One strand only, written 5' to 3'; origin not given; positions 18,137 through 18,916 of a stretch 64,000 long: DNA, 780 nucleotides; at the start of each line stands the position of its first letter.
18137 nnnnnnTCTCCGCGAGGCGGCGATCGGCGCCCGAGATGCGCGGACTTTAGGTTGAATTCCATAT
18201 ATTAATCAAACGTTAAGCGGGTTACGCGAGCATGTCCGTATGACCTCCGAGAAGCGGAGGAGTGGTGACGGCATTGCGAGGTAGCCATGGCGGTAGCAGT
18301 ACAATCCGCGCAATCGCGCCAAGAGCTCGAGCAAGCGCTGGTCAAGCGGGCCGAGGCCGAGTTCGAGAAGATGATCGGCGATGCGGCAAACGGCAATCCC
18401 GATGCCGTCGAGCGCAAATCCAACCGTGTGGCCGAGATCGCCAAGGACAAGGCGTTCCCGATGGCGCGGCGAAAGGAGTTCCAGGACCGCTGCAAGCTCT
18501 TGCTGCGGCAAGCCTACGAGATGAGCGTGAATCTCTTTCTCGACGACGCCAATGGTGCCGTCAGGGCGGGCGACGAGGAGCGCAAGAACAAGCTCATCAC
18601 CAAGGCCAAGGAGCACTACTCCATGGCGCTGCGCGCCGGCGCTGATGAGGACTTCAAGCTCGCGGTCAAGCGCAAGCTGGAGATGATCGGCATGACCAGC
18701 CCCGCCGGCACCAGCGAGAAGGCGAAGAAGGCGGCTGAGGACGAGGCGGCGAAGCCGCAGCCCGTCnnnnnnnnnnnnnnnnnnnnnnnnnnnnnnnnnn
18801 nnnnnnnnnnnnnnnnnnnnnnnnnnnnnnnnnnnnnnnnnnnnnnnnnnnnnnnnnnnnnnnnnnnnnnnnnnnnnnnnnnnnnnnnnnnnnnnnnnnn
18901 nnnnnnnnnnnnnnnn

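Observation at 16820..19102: Pentapeptide-repeat protein (440 aa, two repeat blocks) paired with an unusual PilZ protein, each behind its own CtrA-box-like leader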

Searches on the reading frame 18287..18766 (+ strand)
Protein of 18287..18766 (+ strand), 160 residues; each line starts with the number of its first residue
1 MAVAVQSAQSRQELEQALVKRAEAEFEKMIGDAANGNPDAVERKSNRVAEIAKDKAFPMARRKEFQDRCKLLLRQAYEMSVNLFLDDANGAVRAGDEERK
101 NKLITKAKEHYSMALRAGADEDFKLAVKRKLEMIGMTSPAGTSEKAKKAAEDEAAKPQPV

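Call 76: search_protein_representatives(protein=window:18287-18766:+)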
Query: 160 residues. Proteins with E-value up to 0.001 (for the whole library): 44; up to 1e-10: 22; up to 1e-30: 2. The best 44 are listed.
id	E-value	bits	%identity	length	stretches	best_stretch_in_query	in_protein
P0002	2.3e-79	280.4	85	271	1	1-160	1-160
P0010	3.5e-54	198.8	68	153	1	3-150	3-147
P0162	3.4e-24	101.7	39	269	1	11-157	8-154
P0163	7.6e-24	100.6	40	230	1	9-150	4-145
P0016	2.1e-21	92.7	36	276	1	4-150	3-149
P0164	4.4e-21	91.6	37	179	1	7-150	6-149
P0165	1.1e-19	87.1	38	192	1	8-151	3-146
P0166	1.5e-17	80.2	33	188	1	4-151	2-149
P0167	3.5e-17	79.0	36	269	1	8-150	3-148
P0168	1.1e-16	77.5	36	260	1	14-155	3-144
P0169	2.0e-16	76.6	40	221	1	41-154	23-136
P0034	3.4e-16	75.8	36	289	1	5-153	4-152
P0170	3.7e-16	75.7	32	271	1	7-150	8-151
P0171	1.1e-14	71.0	31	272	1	13-159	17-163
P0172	4.4e-14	69.0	32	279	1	8-156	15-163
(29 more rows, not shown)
